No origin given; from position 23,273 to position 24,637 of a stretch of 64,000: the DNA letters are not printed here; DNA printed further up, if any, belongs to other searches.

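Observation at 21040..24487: chrB without chrA, divergently paired with an octaheme cytochrome c operon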

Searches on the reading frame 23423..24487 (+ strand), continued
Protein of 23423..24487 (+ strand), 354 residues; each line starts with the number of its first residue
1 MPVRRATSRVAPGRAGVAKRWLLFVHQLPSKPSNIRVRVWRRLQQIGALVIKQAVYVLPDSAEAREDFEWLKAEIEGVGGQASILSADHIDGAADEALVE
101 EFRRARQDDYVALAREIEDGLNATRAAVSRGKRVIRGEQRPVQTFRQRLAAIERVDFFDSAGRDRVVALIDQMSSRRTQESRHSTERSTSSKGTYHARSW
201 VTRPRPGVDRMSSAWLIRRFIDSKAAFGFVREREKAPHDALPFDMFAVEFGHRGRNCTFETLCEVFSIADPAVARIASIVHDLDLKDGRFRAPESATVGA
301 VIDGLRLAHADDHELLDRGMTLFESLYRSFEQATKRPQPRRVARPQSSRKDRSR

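Call 41: search_protein_families(library=pfam, proteins=[L035:6079-6735:-], max_evalue=1)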
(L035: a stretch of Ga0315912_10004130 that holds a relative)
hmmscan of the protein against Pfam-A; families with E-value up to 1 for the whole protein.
L035:6079-6735:- (218 aa): 0 families

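Call 44: find_encoding_contigs(protein=window:23423-24487:+, flank=1000, max_places=2)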
Protein window:23423-24487:+ (354 aa): no gene with exactly this product is on record in the collection.

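Call 45: find_encoding_contigs(protein=P0121, flank=10000, max_places=2)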
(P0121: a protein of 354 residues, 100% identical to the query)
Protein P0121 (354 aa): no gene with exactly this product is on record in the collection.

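Call 46: predict_structure(alignment_id=A1)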
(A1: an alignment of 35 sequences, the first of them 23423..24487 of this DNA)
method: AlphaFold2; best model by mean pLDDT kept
length: 354 residues; sequences in the alignment: 35
mean_pLDDT: 71.3   pTM: 0.44
mean pLDDT of the five models: 71.3, 65.1, 53.9, 51.7, 50.3
residues with pLDDT >= 90: 46; 70-90: 181; 50-70: 55; < 50: 72
segments of 3 or more residues with pLDDT < 50: 1-17, 131-138, 179-193, 245-256, 337-354
pLDDT, mean of each block of 10 residues (from residue 1): 38 45 82 78 87 78 91 88 76 56 73 81 61 47 78 65 73 66 32 67 78 91 90 78 51 48 83 89 73 85 86 91 94 66 45 41
secondary structure, 60 per line:
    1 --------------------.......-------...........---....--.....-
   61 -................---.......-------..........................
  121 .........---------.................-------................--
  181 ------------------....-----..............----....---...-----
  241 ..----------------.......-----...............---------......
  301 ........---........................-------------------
elements in order: E21-27 H35-45 E49-52 E55-59 H62-77 E81-87 H95-129 H139-155 H163-178 E199-202 H208-221 E226-229 H259-265 H271-285 H295-308 H312-335

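Call 49: fold_search(model_id=the predicted structure, library=pdb)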
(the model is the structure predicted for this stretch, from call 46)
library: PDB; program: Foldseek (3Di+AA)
matches with E <= 10: 483; with E <= 0.001: 0
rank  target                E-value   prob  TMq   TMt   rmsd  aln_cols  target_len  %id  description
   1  8d3l_E                9.6e-03  1.00  0.18  0.57   4.0        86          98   13  Type I-C Cas4-Cas1-Cas2 complex bound to a PAM/PAM prespacer (released 2022-11-02)
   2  5g4d                  1.9e-02  1.00  0.18  0.70   2.9        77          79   12  Crystal structure of the Cas2 in T.onnurineus (released 2016-07-27)
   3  8a39_AP1              2.1e-02  0.93  0.18  0.20  12.9       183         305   12  Crystal Structure of PaaX from Escherichia coli W (released 2023-07-05)
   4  7f84_A                2.2e-02  1.00  0.18  0.59   3.5        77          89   14  Crystal structure of CRISPR-associated Cas2c of Leptospira interrogans (released 2022-07-06)
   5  4mak_A                2.8e-02  0.98  0.13  0.52   5.8        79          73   20  Crystal structure of a putative ssRNA endonuclease Cas2, CRISPR adaptation protein from E.coli (released 2013-09-04)
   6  5dqt_M                3.1e-02  0.99  0.14  0.45   4.5        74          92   24  Crystal Structure of Cas-DNA-22 complex (released 2015-11-11)
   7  8d3p_E                3.5e-02  1.00  0.18  0.56   4.8        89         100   11  Type I-C Cas4-Cas1-Cas2 complex bound to half-site integration intermediate (HSI) (released 2022-11-02)
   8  9h6t_A                3.5e-02  0.99  0.16  0.44   3.8        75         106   17  Partial Cas1-Cas2 CRISPR integrase complex bound to a half-integration product, Streptococcus thermophilus DGCC 7710 C (released 2026-02-18)
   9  4es3                  3.9e-02  1.00  0.18  0.65   3.4        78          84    9  Double-stranded Endonuclease Activity in B. halodurans Clustered Regularly Interspaced Short Palindromic Repeats (CRISPR (released 2012-08-22)
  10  5dlj_E                3.9e-02  0.82  0.12  0.41  10.8        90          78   19  Crystal Structure of Cas-DNA-N1 complex (released 2015-11-11)
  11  1zpw                  4.1e-02  1.00  0.16  0.56   3.3        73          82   16  Crystal structure of a hypothetical protein TT1823 from Thermus thermophilus (released 2005-11-18)
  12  4es2                  4.6e-02  1.00  0.17  0.60   5.1        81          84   15  Double-stranded Endonuclease Activity in B. halodurans Clustered Regularly Interspaced Short Palindromic Repeats (CRISPR (released 2012-08-22)
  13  4p6i_B                4.6e-02  0.89  0.13  0.37   8.6        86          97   20  Crystal structure of the Cas1-Cas2 complex from Escherichia coli (released 2014-05-07)
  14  3exc                  4.9e-02  1.00  0.16  0.63   2.5        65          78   15  Structure of the RNA'se SSO8090 from Sulfolobus solfataricus (released 2008-11-11)
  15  5xvn_E                4.9e-02  0.99  0.16  0.46   3.7        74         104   18  E. far Cas1-Cas2/prespacer binary complex (released 2017-10-04)
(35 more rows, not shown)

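Call 68: search_protein_families(library=pfam, proteins=[L075:3617-5863:+, L075:5871-6671:+, L075:2553-3710:+, L075:423-1466:-, L018:6309-8468:-, L018:8476-9810:-, L009:5249-8527:-], max_evalue=0.001)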
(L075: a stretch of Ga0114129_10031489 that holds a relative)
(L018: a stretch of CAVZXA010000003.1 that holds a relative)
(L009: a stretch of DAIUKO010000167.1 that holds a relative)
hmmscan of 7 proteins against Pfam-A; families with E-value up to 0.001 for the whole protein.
L075:3617-5863:+ (748 aa): 1 family
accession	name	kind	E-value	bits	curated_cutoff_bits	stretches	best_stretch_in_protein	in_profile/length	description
PF19313.5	DUF5916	-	2.9e-08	33.4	22.6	1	279-359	23-95/572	Domain of unknown function (DUF5916)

L075:5871-6671:+ (266 aa): 1 family
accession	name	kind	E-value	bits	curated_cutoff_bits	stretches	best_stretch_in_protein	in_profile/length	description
PF06267.17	DUF1028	-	1.7e-67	227.5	26.2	1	46-254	1-193/193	Family of unknown function (DUF1028)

L075:2553-3710:+ (385 aa): 6 families
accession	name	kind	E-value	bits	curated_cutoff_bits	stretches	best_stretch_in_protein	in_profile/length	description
PF14537.11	Cytochrom_c3_2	-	3.3e-13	50.4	25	1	258-322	5-65/79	Cytochrome c3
PF09699.15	Paired_CXXCH_1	-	8.3e-13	48.2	20.6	1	261-291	8-38/41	Doubled CXXCH motif (Paired_CXXCH_1)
PF14522.11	Cytochrome_C7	-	1.4e-10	41.3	24.8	0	281-361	12-67/67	Cytochrome c7 and related cytochrome c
PF13435.11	Cytochrome_C554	-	2.1e-07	32.2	20.8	0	34-57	1-24/84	Cytochrome c554 and c-prime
PF22678.1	Cytochrom_c_NrfB-like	-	0.00057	20.7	27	0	152-192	1-42/89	Cytochrome c-type protein NrfB-like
PF22113.1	Mtrc-MtrF_II-IV_dom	-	0.00077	19.5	30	0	285-370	84-173/176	Outer membrane cytochrome MtrC/MtrF-like, domains II/IV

L075:423-1466:- (347 aa): 1 family
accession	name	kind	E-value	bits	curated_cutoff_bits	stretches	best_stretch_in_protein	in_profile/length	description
PF00795.27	CN_hydrolase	-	1.1e-37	130.2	23.2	1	7-275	2-252/256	Carbon-nitrogen hydrolase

L018:6309-8468:- (719 aa): 4 families
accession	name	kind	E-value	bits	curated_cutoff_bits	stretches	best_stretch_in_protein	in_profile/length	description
PF14522.11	Cytochrome_C7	-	6.2e-09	36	24.8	0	444-494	10-53/67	Cytochrome c7 and related cytochrome c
PF22113.1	Mtrc-MtrF_II-IV_dom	-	1e-07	32.1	30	0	395-492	75-166/176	Outer membrane cytochrome MtrC/MtrF-like, domains II/IV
PF09699.15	Paired_CXXCH_1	-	1.4e-07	31.5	20.6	1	577-610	9-37/41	Doubled CXXCH motif (Paired_CXXCH_1)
PF14537.11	Cytochrom_c3_2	-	0.00017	22.4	25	0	401-491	6-66/79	Cytochrome c3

L018:8476-9810:- (444 aa): 1 family
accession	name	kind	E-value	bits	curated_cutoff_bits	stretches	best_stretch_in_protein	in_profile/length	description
PF07396.17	Porin_O_P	-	2.4e-08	34.1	20.9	1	188-303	58-181/370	Phosphate-selective porin O and P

L009:5249-8527:- (1092 aa): 3 families
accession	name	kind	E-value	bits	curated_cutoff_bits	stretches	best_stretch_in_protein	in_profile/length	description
PF25183.1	OMP_b-brl_4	-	6.2e-205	683.6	30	1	254-1085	1-838/838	Outer membrane beta barrel domain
PF13620.12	CarboxypepD_reg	-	1.1e-16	61.4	32.3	1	41-121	2-82/82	Carboxypeptidase regulatory-like domain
PF13715.12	CarbopepD_reg_2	-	0.00025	21.4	32.2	1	41-121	1-77/88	CarboxypepD_reg-like domain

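Call 70: find_encoding_contigs(protein=P0137, flank=10000, max_places=2)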
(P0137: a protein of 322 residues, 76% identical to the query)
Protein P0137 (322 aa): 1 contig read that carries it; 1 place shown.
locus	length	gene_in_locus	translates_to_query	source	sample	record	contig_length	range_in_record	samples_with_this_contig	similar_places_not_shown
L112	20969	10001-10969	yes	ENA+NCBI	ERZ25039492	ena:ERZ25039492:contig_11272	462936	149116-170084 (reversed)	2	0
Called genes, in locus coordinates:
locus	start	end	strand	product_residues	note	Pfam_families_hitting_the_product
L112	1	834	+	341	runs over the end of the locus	PF19335:HMBD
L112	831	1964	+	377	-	-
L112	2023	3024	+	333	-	PF04199:Cyclase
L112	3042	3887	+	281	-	-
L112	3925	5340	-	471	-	PF04389:Peptidase_M28, PF01546:Peptidase_M20, PF07687:M20_dimer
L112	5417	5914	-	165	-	PF20349:DUF6644 (faint)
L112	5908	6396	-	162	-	-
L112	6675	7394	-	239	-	-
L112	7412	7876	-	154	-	PF09990:DUF2231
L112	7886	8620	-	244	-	-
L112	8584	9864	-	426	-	PF14522:Cytochrome_C7 (faint), PF14537:Cytochrom_c3_2 (faint), PF13435:Cytochrome_C554 (faint), PF09699:Paired_CXXCH_1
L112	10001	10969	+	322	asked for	PF20229:ChrB_N, PF09828:ChrB_C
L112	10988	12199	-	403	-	PF07396:Porin_O_P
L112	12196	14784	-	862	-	PF13620:CarboxypepD_reg, PF13715:CarbopepD_reg_2, PF17210:SdrD_B (weak), PF07715:Plug, PF00593:TonB_dep_Rec_b-barrel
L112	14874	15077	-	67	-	-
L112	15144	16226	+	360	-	PF00158:Sigma54_activat, PF14532:Sigma54_activ_2, PF07728:AAA_5 (faint), PF25601:AAA_lid_14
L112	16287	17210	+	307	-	PF01925:TauE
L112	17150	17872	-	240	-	-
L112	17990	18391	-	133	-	PF19649:DUF6152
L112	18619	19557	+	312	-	PF01507:PAPS_reduct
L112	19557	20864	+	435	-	PF00009:GTP_EFTU, PF01926:MMR_HSR1 (weak), PF22594:GTP-eEF1A_C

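Call 71: find_encoding_contigs(protein=P0145, flank=8000, max_places=2)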
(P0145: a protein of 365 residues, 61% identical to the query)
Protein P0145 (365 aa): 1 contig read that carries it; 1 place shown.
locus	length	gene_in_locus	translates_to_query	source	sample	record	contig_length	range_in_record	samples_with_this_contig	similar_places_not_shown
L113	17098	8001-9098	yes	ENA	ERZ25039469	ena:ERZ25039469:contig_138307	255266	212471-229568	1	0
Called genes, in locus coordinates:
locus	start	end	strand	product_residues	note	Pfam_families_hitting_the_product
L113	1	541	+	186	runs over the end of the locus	PF28474:DUF8412, PF13376:OmdA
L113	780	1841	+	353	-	-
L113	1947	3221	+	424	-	PF00561:Abhydrolase_1, PF12146:Hydrolase_4, PF12697:Abhydrolase_6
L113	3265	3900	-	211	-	PF01161:PBP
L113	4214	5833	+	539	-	PF00884:Sulfatase, PF16347:SGSH_C, PF14707:Sulfatase_C (weak)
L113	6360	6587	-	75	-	-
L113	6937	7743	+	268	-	PF01464:SLT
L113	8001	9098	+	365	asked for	PF20229:ChrB_N, PF09828:ChrB_C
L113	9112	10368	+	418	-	PF12832:MFS_1_like, PF00083:Sugar_tr (weak), PF07690:MFS_1, PF05977:MFS_3, PF13347:MFS_2, PF07690:MFS_1, PF12832:MFS_1_like (weak)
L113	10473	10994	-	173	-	-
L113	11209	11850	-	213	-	-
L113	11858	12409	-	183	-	PF09990:DUF2231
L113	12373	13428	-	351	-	PF13435:Cytochrome_C554 (faint), PF14522:Cytochrome_C7 (faint), PF14537:Cytochrom_c3_2 (faint), PF09699:Paired_CXXCH_1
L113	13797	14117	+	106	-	PF24038:DUF7347 (weak), PF01022:HTH_5, PF12840:HTH_20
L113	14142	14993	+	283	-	PF01135:PCMT (weak), PF01209:Ubie_methyltran, PF05175:MTS (weak), PF13489:Methyltransf_23, PF13847:Methyltransf_31, PF08241:Methyltransf_11, PF08242:Methyltransf_12, PF13649:Methyltransf_25, +2 more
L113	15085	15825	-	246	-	-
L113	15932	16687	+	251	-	PF00069:Pkinase, PF07714:PK_Tyr_Ser-Thr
